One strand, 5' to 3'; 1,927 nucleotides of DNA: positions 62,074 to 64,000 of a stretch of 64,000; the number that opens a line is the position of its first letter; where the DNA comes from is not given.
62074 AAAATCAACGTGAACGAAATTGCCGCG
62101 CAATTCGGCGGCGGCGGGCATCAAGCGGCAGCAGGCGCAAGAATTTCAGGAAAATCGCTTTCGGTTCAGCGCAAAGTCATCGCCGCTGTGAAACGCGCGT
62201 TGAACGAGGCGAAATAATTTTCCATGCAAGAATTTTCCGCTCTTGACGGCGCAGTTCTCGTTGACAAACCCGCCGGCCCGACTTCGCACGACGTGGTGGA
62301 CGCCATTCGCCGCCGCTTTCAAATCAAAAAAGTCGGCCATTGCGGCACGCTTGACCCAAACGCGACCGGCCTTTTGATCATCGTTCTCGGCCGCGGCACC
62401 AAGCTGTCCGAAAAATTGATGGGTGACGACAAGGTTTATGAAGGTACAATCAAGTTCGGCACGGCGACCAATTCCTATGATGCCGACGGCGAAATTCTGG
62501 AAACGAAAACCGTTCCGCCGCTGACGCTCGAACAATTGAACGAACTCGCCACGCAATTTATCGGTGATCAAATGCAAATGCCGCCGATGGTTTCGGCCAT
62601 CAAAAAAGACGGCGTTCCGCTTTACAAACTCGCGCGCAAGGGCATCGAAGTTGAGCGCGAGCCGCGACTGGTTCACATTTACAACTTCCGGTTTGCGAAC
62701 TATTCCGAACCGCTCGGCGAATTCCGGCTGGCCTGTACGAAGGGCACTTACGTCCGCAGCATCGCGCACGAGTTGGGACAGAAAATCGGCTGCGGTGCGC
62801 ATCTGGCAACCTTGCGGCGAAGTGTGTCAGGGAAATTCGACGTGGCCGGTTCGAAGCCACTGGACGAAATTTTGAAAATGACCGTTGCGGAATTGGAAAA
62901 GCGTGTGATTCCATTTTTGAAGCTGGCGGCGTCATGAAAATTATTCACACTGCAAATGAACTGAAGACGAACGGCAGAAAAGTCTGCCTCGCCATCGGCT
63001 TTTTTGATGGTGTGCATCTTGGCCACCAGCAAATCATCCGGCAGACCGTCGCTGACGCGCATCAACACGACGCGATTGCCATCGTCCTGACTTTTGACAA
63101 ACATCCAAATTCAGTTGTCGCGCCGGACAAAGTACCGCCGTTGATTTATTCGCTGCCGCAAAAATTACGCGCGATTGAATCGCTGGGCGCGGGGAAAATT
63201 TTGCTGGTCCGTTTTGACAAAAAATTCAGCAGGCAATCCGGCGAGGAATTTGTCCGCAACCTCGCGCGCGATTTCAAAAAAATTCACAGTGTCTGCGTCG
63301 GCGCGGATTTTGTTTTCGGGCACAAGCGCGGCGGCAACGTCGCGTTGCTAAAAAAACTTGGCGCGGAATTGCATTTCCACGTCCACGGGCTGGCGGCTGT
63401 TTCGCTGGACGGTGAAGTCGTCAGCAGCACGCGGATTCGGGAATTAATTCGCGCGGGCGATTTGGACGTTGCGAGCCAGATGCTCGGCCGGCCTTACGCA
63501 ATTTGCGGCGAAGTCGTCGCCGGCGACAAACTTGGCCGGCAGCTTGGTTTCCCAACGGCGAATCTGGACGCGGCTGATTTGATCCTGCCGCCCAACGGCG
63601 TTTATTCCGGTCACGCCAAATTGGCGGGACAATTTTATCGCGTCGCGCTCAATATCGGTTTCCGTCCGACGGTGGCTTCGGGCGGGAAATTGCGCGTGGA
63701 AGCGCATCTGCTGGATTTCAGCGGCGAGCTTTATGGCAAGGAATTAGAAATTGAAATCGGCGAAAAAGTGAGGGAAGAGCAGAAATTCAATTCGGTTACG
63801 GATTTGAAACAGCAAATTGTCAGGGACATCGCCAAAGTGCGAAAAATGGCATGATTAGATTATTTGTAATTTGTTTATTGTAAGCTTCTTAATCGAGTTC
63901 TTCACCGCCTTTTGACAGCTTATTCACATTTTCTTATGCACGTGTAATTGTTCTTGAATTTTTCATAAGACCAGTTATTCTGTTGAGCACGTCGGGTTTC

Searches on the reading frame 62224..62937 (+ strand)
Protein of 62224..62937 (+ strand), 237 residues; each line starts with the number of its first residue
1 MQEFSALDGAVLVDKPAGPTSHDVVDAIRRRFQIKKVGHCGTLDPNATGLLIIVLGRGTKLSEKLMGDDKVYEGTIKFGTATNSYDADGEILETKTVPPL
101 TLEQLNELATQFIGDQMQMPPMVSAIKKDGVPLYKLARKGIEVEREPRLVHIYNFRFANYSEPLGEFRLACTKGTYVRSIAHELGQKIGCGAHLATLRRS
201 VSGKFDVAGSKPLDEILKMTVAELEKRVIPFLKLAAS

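Call 53: search_protein_families(library=pfam, proteins=[window:62224-62937:+], max_evalue=0.00001)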
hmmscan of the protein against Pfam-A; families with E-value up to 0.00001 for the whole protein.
window:62224-62937:+ (237 aa): 2 families
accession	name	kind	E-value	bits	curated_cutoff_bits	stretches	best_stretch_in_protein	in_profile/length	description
PF01509.24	TruB_N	-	3.7e-54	183.6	27.3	1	29-177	1-149/149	TruB family pseudouridylate synthase (N terminal domain)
PF16198.10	TruB_C_2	-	1.2e-08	35.4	29.3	1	178-221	1-44/66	tRNA pseudouridylate synthase B C-terminal domain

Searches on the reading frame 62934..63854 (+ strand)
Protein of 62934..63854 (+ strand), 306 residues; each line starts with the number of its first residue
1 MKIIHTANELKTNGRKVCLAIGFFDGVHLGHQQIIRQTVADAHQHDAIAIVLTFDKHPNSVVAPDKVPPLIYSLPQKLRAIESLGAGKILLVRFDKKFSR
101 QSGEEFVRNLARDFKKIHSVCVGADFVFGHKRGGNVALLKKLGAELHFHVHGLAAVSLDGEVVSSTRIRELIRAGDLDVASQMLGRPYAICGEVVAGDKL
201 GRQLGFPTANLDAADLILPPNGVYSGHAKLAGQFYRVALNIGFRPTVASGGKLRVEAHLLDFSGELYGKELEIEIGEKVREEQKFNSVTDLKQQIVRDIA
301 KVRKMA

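Call 53: search_protein_families(library=pfam, proteins=[window:62934-63854:+], max_evalue=0.00001)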
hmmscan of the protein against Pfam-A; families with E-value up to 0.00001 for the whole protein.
window:62934-63854:+ (306 aa): 2 families
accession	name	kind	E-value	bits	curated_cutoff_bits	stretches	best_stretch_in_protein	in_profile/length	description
PF06574.18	FAD_syn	-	6.8e-44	149.9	27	1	13-167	4-158/158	FAD synthetase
PF01687.23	Flavokinase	-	1.2e-41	142.2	19.6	1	184-305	1-123/124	Riboflavin kinase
